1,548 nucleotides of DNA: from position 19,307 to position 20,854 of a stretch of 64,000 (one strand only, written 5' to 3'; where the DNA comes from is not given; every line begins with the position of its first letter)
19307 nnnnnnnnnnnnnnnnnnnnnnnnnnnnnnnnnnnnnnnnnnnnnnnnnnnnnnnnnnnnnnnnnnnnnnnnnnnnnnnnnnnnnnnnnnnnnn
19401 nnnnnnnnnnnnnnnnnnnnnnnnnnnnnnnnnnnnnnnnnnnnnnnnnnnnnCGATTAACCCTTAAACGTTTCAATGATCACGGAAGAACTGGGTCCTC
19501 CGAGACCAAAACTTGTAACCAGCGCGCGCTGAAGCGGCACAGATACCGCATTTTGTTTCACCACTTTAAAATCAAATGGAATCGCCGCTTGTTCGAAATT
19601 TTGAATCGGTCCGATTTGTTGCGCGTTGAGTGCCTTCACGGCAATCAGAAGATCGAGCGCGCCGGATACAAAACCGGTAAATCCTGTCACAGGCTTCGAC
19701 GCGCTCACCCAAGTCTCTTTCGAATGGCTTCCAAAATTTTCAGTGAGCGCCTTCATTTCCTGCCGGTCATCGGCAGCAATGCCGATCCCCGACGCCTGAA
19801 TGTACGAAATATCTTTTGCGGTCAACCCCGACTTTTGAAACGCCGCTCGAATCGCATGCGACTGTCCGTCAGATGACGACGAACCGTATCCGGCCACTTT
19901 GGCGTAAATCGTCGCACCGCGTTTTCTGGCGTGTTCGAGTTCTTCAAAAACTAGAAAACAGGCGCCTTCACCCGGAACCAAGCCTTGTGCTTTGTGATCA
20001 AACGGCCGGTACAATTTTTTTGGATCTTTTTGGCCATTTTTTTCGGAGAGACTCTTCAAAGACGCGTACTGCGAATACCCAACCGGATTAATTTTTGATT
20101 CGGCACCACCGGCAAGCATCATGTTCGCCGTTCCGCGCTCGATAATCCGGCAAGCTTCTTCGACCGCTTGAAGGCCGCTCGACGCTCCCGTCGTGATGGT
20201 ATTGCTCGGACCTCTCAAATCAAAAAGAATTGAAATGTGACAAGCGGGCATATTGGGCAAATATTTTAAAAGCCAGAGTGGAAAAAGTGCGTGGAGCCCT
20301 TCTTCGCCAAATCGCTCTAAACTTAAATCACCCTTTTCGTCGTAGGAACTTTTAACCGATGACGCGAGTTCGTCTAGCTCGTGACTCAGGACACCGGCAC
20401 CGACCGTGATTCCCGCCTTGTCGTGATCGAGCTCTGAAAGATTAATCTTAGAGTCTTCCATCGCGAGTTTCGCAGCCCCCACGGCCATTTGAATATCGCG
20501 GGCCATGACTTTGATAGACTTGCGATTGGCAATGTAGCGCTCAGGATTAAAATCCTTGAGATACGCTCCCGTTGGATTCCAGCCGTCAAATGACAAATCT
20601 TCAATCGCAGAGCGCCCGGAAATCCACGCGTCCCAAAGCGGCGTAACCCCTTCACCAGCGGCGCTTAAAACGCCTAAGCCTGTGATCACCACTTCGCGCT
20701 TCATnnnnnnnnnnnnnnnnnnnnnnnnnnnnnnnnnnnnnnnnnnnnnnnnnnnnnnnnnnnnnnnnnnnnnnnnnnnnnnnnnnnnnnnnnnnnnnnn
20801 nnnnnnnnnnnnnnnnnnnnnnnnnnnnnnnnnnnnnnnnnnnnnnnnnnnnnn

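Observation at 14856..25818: Type II FAS/PKS-like biosynthetic locus with a KS/CLF pair: candidate undescribed specialised lipid (aryl-polyene-like) pathway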

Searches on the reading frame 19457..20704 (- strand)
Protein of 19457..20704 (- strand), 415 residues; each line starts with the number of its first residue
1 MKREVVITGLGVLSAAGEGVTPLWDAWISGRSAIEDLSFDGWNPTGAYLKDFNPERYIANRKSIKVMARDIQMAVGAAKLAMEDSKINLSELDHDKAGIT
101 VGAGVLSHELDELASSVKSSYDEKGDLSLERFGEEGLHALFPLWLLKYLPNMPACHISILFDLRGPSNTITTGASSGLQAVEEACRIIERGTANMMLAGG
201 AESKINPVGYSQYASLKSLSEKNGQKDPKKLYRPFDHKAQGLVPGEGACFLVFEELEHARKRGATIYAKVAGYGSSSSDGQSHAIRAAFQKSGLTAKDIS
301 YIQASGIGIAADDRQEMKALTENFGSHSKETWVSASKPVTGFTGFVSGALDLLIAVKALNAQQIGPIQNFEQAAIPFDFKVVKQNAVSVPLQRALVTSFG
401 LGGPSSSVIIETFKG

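Call 3: search_protein_families(library=pfam, proteins=[window:19457-20704:-])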
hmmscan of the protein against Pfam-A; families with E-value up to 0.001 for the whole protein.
window:19457-20704:- (415 aa): 3 families
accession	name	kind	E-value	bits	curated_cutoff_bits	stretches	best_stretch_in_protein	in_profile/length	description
PF00109.32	ketoacyl-synt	-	2.3e-39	135.9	20.8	1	3-259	2-252/252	Beta-ketoacyl synthase, N-terminal domain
PF02801.28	Ketoacyl-synt_C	-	1.5e-18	67.3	20.8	1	273-371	19-119/119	Beta-ketoacyl synthase, C-terminal domain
PF00108.29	Thiolase_N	-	2.7e-06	27.4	26.4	1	165-203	76-114/260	Thiolase, N-terminal domain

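Call 5: search_protein_families(library=ncbifam, proteins=[window:19457-20704:-], max_evalue=0.00001)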
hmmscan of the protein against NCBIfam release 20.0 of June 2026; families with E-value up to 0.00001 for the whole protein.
window:19457-20704:- (415 aa): 21 families
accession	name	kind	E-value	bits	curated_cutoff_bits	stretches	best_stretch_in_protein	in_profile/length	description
TIGR03150.1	fabF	equivalog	1.4e-82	277.6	493.75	1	3-410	1-406/407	beta-ketoacyl-ACP synthase II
NF005589.0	PRK07314.1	subfamily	7.6e-81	272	387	1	2-412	3-411/413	beta-ketoacyl-ACP synthase II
NF004970.0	PRK06333.1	subfamily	4.3e-70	236.7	525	1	2-414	3-423/424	beta-ketoacyl-ACP synthase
NF006274.0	PRK08439.1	equivalog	2.3e-65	221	621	1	3-411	2-404/406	beta-ketoacyl-ACP synthase II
NF006434.0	PRK08722.1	equivalog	1.6e-63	215.1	759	1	2-411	3-412/414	beta-ketoacyl-ACP synthase II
NF005490.0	PRK07103.1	equivalog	1.2e-50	172.8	445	1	2-412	3-412/414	polyketide beta-ketoacyl:acyl carrier protein synthase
NF006587.0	PRK09116.1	equivalog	8.7e-50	169.6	470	1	3-412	2-406/408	beta-ketoacyl-ACP synthase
NF004618.0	PRK05952.1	equivalog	3.1e-42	144.9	455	1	4-411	3-381/384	beta-ketoacyl-ACP synthase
NF005076.0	PRK06501.1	equivalog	5.9e-42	144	629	1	5-411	13-421/425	beta-ketoacyl-ACP synthase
NF005916.1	PRK07910.1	equivalog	9.2e-41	140.1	560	1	4-408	13-413/418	KasA/KasB family beta-ketoacyl-ACP synthase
NF058662.1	cispenta_AmcF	equivalog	1.3e-38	133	325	1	169-411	124-368/369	cispentacin biosynthesis acyltransferase subunit AmcF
NF005935.0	PRK07967.1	equivalog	3.1e-36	125.1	630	1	3-413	2-404/406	beta-ketoacyl-ACP synthase I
NF006618.0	PRK09185.1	subfamily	2.1e-29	102.7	407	1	3-411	3-391/394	beta-ketoacyl-ACP synthase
NF005084.0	PRK06519.1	equivalog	2.1e-26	92.9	320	1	2-369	5-361/397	beta-ketoacyl-ACP synthase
NF045894.1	PKS_plus_SDR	equivalog_domain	1.1e-25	89.5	1740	1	155-412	154-426/1515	type I polyketide synthase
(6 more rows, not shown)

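Call 8: find_encoding_contigs(protein=window:19457-20704:-, flank=10000, max_places=6)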
Protein window:19457-20704:- (415 aa): 1 contig read that carries it; 1 place shown.
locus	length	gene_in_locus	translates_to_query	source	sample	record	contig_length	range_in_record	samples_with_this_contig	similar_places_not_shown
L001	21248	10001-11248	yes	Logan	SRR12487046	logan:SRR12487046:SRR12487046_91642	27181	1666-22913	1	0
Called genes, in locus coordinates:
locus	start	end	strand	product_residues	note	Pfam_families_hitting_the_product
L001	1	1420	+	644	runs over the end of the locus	PF13292:DXP_synthase_N, PF00456:Transketolase_N (faint), PF02779:Transket_pyr, PF02780:Transketolase_C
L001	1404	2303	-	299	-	-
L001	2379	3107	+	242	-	PF00902:TatC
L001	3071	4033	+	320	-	PF00561:Abhydrolase_1 (faint), PF00326:Peptidase_S9 (faint)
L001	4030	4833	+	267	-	PF07608:DUF1571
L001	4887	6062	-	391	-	PF13506:Glyco_transf_21, PF13641:Glyco_tranf_2_3, PF00535:Glycos_transf_2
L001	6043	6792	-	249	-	PF00106:adh_short, PF08659:KR, PF23441:SDR (weak), PF13561:adh_short_C2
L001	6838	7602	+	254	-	PF00132:Hexapep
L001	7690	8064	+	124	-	PF07977:FabA, PF22818:ApeI-like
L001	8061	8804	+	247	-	PF00106:adh_short, PF01370:Epimerase (weak), PF08659:KR, PF23441:SDR (weak), PF13561:adh_short_C2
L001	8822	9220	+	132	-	PF00550:PP-binding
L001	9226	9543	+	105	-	PF01648:ACPS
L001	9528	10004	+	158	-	PF07977:FabA, PF22818:ApeI-like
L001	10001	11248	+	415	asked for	PF00109:ketoacyl-synt, PF00108:Thiolase_N (weak), PF02801:Ketoacyl-synt_C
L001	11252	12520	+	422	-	PF00109:ketoacyl-synt, PF02801:Ketoacyl-synt_C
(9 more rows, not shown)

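Call 9: find_homologous_proteins(query=window:19457-20704:-, max_evalue=1e-20)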
Query window:19457-20704:- (415 aa): 4304 proteins with E <= 1e-20 among 8000 candidates; the best 120 are listed.
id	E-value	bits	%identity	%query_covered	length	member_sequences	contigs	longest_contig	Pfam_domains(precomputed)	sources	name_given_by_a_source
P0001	7.4e-272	919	100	100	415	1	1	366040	PF00109.33,PF00108.30,PF02801.29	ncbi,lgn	-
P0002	7.4e-146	504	57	100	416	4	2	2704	PF00109.33,PF00108.30,PF02801.29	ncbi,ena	-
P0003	1.8e-143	497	55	100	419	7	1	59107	PF00109.33,PF00108.30,PF02801.29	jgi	jgi:3-oxoacyl-[acyl-carrier-protein] synthase II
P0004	4.3e-143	495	55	100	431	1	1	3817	PF00109.33,PF00108.30,PF02801.29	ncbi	-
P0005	1.2e-142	494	57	99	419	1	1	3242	PF00109.33,PF02801.29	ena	-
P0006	1.2e-141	490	56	99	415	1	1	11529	PF00109.33,PF00108.30,PF02801.29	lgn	-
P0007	5.1e-141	488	55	100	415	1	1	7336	PF00109.33,PF02801.29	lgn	-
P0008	1.9e-140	487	56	99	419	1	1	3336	PF00109.33,PF02801.29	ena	-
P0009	2.8e-139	483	55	100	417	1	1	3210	PF00109.33,PF02801.29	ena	-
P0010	2.1e-138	480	54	100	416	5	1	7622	PF00109.33,PF02801.29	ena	-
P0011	3.7e-138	479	54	100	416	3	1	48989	PF00109.33,PF02801.29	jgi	-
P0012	7.0e-138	478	55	100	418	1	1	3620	PF00109.33,PF02801.29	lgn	-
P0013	9.9e-138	478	56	100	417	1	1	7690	PF00109.33,PF00108.30,PF02801.29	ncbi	-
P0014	1.2e-137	477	54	100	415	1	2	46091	PF00109.33,PF02801.29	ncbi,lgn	-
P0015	5.5e-137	475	55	100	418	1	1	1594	PF00109.33,PF02801.29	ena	-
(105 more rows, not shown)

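Call 11: find_related_loci(query=A1, collection=genome_contigs, flank=10000)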
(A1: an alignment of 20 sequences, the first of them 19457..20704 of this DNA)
Query A1 (415 aa) in genome_contigs; peptide patterns used: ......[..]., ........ (x = any residue, [..] = any of these).
600 stretches matched a pattern (row limit reached: there are more); 591 encode a relative of the query (tblastn E <= 1e-3); the best 80 are kept; 80 distinct loci.
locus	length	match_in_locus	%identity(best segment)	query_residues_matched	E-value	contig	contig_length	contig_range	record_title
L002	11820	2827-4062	55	7-415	2e-149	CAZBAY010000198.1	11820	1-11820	MAG TPA_asm: uncultured Planctomycetia bacterium isolate binchicken_co165_23 genome assembly, contig: k141_205883, whole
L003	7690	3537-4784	55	3-415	2e-147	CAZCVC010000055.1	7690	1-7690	MAG TPA_asm: uncultured Planctomycetia bacterium isolate ERP125453_co2_369 genome assembly, contig: NODE_5059_length_769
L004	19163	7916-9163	55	1-414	2e-145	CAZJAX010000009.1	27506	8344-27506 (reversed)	MAG TPA_asm: uncultured Planctomycetia bacterium isolate SRP342105_co2_14 genome assembly, contig: NODE_1747_length_2750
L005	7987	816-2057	54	1-414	4e-144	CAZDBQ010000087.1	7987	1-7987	MAG TPA_asm: uncultured Planctomycetia bacterium isolate binchicken_co165_304 genome assembly, contig: k141_433988, whol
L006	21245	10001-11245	54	1-415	2e-142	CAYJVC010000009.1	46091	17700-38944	MAG TPA_asm: uncultured Planctomycetia bacterium isolate ERP125453_co1_451 genome assembly, contig: NODE_565_length_4609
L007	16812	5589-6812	54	1-409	2e-141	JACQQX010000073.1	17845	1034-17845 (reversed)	MAG: Candidatus Omnitrophota bacterium isolate NC_groundwater_1344_Ag_S-0.2um_52_44 S_p2_S4_coassembly_k141_4139546, who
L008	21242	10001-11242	52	1-415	7e-141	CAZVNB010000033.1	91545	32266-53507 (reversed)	MAG TPA_asm: uncultured Planctomycetia bacterium isolate binchicken_co203_540 genome assembly, contig: k141_632955, whol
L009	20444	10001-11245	52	1-415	4e-140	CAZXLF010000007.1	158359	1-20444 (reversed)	MAG TPA_asm: uncultured Planctomycetia bacterium isolate SRP273308_co1_398 genome assembly, contig: NODE_99_length_15835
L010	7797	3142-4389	53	1-414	1e-139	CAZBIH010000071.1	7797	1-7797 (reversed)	MAG TPA_asm: uncultured Planctomycetia bacterium isolate ERP125453_co2_192 genome assembly, contig: NODE_4932_length_779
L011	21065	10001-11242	52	1-414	2e-137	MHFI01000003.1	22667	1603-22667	MAG: Omnitrophica bacterium RIFCSPHIGHO2_02_FULL_51_18 rifcsphigho2_02_scaffold_11791, whole genome shotgun sequence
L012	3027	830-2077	52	1-415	7e-143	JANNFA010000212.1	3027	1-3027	MAG: Candidatus Omnitrophota bacterium isolate OTE_75_metabat_350 OTE_75_k141_2441460, whole genome shotgun sequence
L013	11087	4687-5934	51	1-413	7e-136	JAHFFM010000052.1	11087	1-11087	MAG: Candidatus Omnitrophota bacterium isolate nzgw292 NODE_8688_length_11088_cov_4.060910, whole genome shotgun sequenc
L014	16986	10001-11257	50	1-409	1e-135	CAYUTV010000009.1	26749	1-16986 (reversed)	MAG TPA_asm: uncultured Planctomycetia bacterium isolate binchicken_co16_157 genome assembly, contig: NODE_3044_length_2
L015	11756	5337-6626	51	1-415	8e-136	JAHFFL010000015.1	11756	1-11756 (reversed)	MAG: Candidatus Omnitrophota bacterium isolate nzgw291 NODE_8371_length_11757_cov_2.696975, whole genome shotgun sequenc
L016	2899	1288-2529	54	1-414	2e-139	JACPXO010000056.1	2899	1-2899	MAG: Candidatus Omnitrophota bacterium isolate NC_groundwater_839_Pr1_B-0.1um_55_15 Montesol18_Bp1_scaffold_604501, whol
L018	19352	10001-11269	42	2-411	3e-106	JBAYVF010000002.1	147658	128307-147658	MAG: Candidatus Omnitrophota bacterium isolate SO_2016_LW3_53 scaffold00152_LW162_2016, whole genome shotgun sequence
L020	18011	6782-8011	43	2-410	2e-105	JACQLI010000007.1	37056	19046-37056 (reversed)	MAG: Candidatus Omnitrophota bacterium isolate NC_groundwater_1199_Ag_S-0.1um_47_39 S_p1_S3_coassembly_k141_185272, whol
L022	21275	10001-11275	42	2-413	2e-104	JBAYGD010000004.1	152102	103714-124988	MAG: Candidatus Omnitrophota bacterium isolate SO_2016_GW1_117 scaffold00231_OW334_2016, whole genome shotgun sequence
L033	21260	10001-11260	40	3-415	2e-91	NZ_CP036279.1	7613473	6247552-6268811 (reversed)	Kolteria novifilia strain Pan216 chromosome, complete genome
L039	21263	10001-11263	39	4-413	4e-85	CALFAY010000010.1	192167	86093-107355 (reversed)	MAG: uncultured planctomycete isolate H1_Bin_Bin_101_sub_1 genome assembly, contig: c_000000565631, whole genome shotgun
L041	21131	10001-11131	40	2-366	2e-82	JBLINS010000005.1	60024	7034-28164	MAG: Candidatus Omnitrophota bacterium isolate 3300053785_196 Ga0535658_0000582, whole genome shotgun sequence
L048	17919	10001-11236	38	4-410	5e-78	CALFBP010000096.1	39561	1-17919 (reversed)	MAG: uncultured Thermoguttaceae bacterium isolate L1_Bin_METABAT__251_1 genome assembly, contig: c_000001133904, whole g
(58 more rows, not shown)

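Call 19: search_protein_families(library=pfam, proteins=[L022:4843-5628:-, L022:5831-7576:+, L022:7694-8314:+, L022:8304-8744:+, L022:8754-9155:+, L022:9109-9564:+, L022:9540-9998:+, L022:12563-13663:+, L022:13675-14829:-, L022:14836-16455:-], max_evalue=0.0001)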
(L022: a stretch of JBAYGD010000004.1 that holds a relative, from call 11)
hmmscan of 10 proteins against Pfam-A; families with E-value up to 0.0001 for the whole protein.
L022:4843-5628:- (261 aa): 4 families
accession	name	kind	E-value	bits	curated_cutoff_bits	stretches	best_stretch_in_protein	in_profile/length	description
PF13561.12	adh_short_C2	-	4.5e-67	226.5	27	1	26-259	6-236/236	Enoyl-(Acyl carrier protein) reductase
PF00106.31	adh_short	-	4.1e-45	154.1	26.6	1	17-205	1-188/195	short chain dehydrogenase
PF08659.16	KR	-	7.9e-11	42.6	22.6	1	19-133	3-120/180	KR domain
PF23441.1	SDR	-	9.9e-10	38.7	27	1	15-258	6-255/258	SDR-like rossmann domain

L022:5831-7576:+ (581 aa): 1 family
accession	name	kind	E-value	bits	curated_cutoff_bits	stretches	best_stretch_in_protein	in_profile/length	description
PF00990.26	GGDEF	-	3.2e-38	131.5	23.8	1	191-367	1-160/161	Diguanylate cyclase, GGDEF domain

L022:7694-8314:+ (206 aa): 5 families
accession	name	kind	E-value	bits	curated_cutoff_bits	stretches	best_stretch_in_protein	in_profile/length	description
PF08241.18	Methyltransf_11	-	1.2e-14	55.2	21.2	1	51-127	1-87/95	Methyltransferase domain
PF13489.12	Methyltransf_23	-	2.7e-11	43.9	27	1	39-179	15-158/164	Methyltransferase domain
PF13649.12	Methyltransf_25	-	3e-08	34.7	27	1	50-126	1-92/97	Methyltransferase domain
PF07021.18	MetW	-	2.2e-05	24.6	21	1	40-142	7-117/193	Methionine biosynthesis protein MetW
PF13847.12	Methyltransf_31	-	3.4e-05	24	27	0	93-133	65-108/145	Methyltransferase domain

L022:8304-8744:+ (146 aa): 1 family
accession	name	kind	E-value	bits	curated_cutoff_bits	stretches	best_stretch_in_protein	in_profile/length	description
PF07977.19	FabA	-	2.9e-08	33.9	23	1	30-129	32-137/138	FabA-like domain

L022:8754-9155:+ (133 aa): 1 family
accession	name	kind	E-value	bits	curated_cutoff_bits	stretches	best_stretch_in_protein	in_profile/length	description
PF00550.31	PP-binding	-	5.1e-11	43.1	20.8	1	11-65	2-55/67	Phosphopantetheine attachment site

L022:9109-9564:+ (151 aa): 1 family
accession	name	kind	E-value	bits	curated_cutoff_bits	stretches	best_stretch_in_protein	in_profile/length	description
PF01648.25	ACPS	-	5.1e-13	49.5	25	1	30-115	1-87/111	4'-phosphopantetheinyl transferase superfamily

L022:9540-9998:+ (152 aa): 0 families

L022:12563-13663:+ (366 aa): 3 families
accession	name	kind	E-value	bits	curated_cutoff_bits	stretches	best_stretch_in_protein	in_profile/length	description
PF07993.18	NAD_binding_4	-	2.6e-57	194.4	20.1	1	9-247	1-257/258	Male sterility protein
PF01370.27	Epimerase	-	9.1e-18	65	20.9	1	7-254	1-227/240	NAD dependent epimerase/dehydratase family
PF01073.25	3Beta_HSD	-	6.1e-11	42.3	22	1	10-203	3-186/280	3-beta hydroxysteroid dehydrogenase/isomerase family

L022:13675-14829:- (384 aa): 5 families
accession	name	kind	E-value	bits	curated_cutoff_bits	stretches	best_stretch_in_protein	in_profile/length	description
PF00535.33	Glycos_transf_2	-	6.2e-27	95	23.3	1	54-220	1-164/168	Glycosyl transferase family 2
PF13641.12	Glyco_tranf_2_3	-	6.2e-18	66.1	27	1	53-253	3-204/230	Glycosyltransferase like family 2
PF13506.12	Glyco_transf_21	-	1.6e-12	47.7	21.7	1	107-274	5-169/174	Glycosyl transferase family 21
PF13704.12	Glyco_tranf_2_4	-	1.3e-07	32.5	27.5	1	60-142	1-81/98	Glycosyl transferase family 2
PF10111.15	Glyco_tranf_2_2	-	4.3e-07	30.1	27.3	1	54-144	1-93/276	Glycosyltransferase like family 2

L022:14836-16455:- (539 aa): 0 families
